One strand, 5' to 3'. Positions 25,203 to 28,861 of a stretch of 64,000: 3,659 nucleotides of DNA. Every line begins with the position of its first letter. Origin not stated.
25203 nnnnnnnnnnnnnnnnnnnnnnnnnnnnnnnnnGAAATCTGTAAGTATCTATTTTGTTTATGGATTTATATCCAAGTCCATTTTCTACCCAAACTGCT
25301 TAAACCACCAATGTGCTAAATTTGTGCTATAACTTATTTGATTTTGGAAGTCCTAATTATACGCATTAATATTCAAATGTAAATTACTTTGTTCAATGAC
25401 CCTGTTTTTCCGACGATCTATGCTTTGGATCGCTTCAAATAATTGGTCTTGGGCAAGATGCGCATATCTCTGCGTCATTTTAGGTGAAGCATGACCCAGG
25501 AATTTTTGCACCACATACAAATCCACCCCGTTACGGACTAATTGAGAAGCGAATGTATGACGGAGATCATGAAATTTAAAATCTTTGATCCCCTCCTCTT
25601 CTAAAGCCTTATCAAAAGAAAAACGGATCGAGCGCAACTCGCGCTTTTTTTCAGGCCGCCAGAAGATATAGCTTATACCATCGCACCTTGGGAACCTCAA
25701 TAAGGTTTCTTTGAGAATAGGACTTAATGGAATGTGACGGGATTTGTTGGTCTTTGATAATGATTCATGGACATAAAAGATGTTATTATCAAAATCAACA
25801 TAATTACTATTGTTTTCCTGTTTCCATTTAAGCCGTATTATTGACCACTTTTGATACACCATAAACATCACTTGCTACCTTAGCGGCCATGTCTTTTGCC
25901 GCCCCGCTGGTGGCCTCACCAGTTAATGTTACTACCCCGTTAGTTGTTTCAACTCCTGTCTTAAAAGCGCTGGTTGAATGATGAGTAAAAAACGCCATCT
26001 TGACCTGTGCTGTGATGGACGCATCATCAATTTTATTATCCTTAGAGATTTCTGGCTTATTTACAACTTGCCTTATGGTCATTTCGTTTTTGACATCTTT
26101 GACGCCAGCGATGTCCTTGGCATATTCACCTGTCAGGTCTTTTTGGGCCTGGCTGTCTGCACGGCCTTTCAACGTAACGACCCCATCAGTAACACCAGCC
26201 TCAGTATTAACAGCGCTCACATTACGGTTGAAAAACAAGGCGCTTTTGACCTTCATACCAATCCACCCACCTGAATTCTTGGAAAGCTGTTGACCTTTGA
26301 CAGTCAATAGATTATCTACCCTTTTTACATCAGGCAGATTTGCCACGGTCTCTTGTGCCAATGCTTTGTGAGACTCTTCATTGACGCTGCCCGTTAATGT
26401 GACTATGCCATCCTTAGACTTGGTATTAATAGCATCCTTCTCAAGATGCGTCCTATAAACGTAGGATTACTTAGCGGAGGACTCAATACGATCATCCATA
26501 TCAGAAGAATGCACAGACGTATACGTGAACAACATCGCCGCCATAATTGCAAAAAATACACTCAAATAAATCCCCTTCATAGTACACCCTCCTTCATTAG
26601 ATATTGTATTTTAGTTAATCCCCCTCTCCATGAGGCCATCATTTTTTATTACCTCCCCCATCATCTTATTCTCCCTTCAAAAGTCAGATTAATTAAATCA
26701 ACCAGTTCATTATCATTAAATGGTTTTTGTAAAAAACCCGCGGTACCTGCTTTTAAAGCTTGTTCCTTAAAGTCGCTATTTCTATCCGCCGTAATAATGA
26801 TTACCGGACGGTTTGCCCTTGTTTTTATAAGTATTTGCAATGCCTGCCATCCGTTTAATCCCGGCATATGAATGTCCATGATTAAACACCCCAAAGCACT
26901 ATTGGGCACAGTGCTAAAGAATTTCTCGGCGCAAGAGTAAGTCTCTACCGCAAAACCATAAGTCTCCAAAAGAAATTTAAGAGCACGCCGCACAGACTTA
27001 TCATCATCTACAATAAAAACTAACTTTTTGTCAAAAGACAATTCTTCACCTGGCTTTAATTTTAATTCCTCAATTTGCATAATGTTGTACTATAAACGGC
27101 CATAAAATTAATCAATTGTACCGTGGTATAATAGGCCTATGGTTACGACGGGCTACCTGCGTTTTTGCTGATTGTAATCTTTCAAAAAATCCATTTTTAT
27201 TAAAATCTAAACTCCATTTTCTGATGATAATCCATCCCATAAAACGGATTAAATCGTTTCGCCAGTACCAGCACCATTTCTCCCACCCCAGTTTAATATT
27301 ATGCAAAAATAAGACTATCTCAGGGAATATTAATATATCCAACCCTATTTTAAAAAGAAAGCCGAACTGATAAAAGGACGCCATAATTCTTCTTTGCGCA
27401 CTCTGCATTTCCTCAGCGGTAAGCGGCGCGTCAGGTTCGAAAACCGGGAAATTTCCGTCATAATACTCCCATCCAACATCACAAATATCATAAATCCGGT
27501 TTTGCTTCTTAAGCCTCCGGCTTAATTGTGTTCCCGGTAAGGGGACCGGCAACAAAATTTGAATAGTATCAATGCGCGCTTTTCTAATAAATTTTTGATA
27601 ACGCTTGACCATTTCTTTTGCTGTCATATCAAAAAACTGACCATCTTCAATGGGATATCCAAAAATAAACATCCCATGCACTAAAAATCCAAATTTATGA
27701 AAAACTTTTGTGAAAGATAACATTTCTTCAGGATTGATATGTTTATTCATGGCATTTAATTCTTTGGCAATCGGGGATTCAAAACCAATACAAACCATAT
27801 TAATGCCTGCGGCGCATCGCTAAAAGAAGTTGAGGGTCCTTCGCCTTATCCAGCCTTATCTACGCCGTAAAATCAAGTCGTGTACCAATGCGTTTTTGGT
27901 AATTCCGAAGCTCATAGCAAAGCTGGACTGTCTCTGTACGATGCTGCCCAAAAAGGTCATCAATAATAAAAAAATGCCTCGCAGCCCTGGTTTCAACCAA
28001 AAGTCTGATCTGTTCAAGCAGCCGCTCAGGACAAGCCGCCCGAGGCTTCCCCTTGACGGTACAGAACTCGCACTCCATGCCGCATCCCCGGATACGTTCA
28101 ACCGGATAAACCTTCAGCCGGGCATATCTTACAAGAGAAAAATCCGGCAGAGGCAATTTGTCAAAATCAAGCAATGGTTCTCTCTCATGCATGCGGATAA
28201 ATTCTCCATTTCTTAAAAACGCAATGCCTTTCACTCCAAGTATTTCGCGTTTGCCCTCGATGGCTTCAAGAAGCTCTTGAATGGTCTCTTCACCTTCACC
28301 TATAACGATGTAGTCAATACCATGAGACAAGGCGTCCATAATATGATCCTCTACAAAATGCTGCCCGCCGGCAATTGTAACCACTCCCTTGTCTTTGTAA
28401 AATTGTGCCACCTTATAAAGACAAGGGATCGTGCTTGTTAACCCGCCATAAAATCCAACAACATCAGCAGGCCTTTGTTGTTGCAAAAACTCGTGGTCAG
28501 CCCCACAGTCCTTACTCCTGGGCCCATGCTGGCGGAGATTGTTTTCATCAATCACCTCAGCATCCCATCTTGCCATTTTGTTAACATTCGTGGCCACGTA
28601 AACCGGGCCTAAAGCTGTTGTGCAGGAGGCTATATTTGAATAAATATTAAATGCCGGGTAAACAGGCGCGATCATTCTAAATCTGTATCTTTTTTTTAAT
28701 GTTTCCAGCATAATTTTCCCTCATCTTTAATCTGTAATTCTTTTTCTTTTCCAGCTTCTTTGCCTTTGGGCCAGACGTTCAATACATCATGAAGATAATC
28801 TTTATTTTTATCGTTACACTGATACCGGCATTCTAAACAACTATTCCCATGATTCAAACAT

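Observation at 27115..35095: Recurrent 18-bp palindrome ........-N2-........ upstream of four transcription units: candidate operator of a local regulon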

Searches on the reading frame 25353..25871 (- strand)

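Call 8: search_protein_families(library=pfam, proteins=[window:25353-25871:-], max_evalue=0.01)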
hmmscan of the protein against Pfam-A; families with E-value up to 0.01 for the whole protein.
window:25353-25871:- (172 aa): 1 family
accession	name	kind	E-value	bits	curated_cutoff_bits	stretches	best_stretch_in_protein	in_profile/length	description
PF00589.27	Phage_integrase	-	6.3e-24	85.1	27.1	1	23-141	48-170/172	Phage integrase family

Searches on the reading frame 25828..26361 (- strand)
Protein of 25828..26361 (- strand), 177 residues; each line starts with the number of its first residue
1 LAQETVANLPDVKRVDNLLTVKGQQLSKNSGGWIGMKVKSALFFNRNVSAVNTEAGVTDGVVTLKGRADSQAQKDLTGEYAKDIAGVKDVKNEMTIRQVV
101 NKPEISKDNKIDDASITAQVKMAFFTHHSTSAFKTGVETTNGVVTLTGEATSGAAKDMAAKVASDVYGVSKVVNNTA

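Call 8: search_protein_families(library=pfam, proteins=[window:25828-26361:-], max_evalue=0.01)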
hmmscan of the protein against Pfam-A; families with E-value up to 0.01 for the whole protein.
window:25828-26361:- (177 aa): 1 family
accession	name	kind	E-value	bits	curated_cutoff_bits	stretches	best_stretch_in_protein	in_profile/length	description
PF04972.22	BON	-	1.7e-32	112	27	2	33-97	4-68/69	BON domain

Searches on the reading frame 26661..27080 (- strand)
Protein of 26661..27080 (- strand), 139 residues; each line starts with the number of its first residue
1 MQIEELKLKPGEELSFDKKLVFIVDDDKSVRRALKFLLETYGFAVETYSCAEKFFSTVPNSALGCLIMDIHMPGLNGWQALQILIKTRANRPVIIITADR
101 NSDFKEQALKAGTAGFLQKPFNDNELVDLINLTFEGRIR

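Call 6: search_protein_families(library=pfam, proteins=[window:26661-27080:-], max_evalue=0.01)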
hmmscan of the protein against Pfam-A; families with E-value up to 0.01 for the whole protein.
window:26661-27080:- (139 aa): 2 families
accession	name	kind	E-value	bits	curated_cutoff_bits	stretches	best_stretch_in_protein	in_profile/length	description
PF00072.30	Response_reg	-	4.1e-27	95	30.2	1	21-130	1-110/111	Response regulator receiver domain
PF06490.17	FleQ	-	2.5e-06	28.2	22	1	21-130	2-103/108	Flagellar regulatory protein FleQ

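Call 27: search_protein_families(library=ncbifam, proteins=[window:26661-27080:-], max_evalue=0.00001)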
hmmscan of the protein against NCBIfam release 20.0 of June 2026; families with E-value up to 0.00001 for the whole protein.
window:26661-27080:- (139 aa): 79 families (the best 25 are shown)
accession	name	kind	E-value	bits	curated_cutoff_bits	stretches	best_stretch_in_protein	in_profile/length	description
NF006900.1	PRK09390.1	equivalog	2.5e-30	105.5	255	1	18-134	4-120/203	response regulator FixJ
NF040749.1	tetrathio_RR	equivalog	1.6e-18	67.2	290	1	20-131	1-112/191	tetrathionate respiration response regulator TtrR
TIGR01818.1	ntrC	equivalog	1.2e-17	63.9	558.6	1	21-131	1-111/463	nitrogen regulation protein NR(I)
NF047793.1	ResRegPgtA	equivalog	3.5e-17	62.3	650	1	18-136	5-123/414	two-component system response regulator PgtA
NF008176.1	PRK10923.1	equivalog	2.7e-16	59.2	620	1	18-131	3-116/469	nitrogen regulation protein NR(I)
NF008199.0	PRK10955.1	equivalog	2.5e-15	57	341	1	21-130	4-111/232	envelope stress response regulator transcription factor CpxR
NF008469.0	PRK11361.1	equivalog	8.2e-15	54.4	714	1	19-131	5-117/461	acetoacetate metabolism transcriptional regulator AtoC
NF053854.1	RespRegPhoBBctds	equivalog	5.7e-14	52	270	1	21-127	1-108/225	two-component system response regulator PhoB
NF007005.1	PRK09468.1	equivalog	6.1e-14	52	331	1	19-131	4-116/237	osmolarity response regulator transcription factor OmpR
NF040689.1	MtrAB_MtrA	equivalog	6.6e-14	51.8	300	1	21-130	1-109/219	MtrAB system response regulator MtrA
TIGR01387.1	cztR_silR_copR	subfamily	1.2e-13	51.2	279.2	1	21-130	1-110/218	heavy metal response regulator transcription factor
NF045944.1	ResRegRpaBCyano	equivalog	2.2e-13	50.2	330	1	23-131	2-109/229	response regulator transcription factor RpaB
NF041733.1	resp_reg_CseB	equivalog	2.2e-13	50.1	350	1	21-129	3-110/228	two-component system response regulator CseB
NF045991.1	RespRegCtrARhodob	equivalog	2.6e-13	50.2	350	1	21-131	3-113/224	response regulator transcription factor CtrA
NF033117.2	vanR_ACDEGLN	exception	2.8e-13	50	350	1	21-128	1-107/226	VanR-ABDEGLN family response regulator transcription factor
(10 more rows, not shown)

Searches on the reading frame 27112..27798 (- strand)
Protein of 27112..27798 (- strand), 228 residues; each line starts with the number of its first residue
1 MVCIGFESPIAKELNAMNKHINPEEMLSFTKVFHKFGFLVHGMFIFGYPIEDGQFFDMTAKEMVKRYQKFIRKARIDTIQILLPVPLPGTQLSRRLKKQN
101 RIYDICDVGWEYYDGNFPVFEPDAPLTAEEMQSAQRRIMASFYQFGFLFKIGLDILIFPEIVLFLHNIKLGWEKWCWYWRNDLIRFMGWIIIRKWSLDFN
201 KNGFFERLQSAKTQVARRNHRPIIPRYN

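Call 6: search_protein_families(library=pfam, proteins=[window:27112-27798:-], max_evalue=0.01)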
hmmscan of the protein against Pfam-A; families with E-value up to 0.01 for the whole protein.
window:27112-27798:- (228 aa): 0 families

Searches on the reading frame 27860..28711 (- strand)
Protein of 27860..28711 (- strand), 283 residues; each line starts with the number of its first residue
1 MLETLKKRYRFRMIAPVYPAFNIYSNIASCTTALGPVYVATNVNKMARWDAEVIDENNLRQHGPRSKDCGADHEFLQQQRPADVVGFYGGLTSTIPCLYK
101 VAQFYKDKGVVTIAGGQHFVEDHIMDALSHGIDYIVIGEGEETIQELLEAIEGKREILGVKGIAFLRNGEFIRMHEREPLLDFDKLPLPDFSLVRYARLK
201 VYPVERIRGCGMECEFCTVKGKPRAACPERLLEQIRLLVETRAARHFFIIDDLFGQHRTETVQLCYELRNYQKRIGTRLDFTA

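Call 6: search_protein_families(library=pfam, proteins=[window:27860-28711:-], max_evalue=0.01)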
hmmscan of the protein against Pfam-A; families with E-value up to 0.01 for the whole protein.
window:27860-28711:- (283 aa): 4 families
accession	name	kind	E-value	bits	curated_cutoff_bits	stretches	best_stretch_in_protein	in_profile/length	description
PF02310.24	B12-binding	-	9.1e-11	42.1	32.1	1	26-147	7-120/121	B12 binding domain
PF19864.5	Radical_SAM_N2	-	0.0019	18.1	29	1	112-155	89-129/151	Radical SAM proteins, N-terminal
PF02597.26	ThiS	-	0.0023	18.9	22.5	1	140-186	20-67/76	ThiS family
PF04055.27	Radical_SAM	-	0.0067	17.1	29.5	0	205-248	2-50/166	Radical SAM superfamily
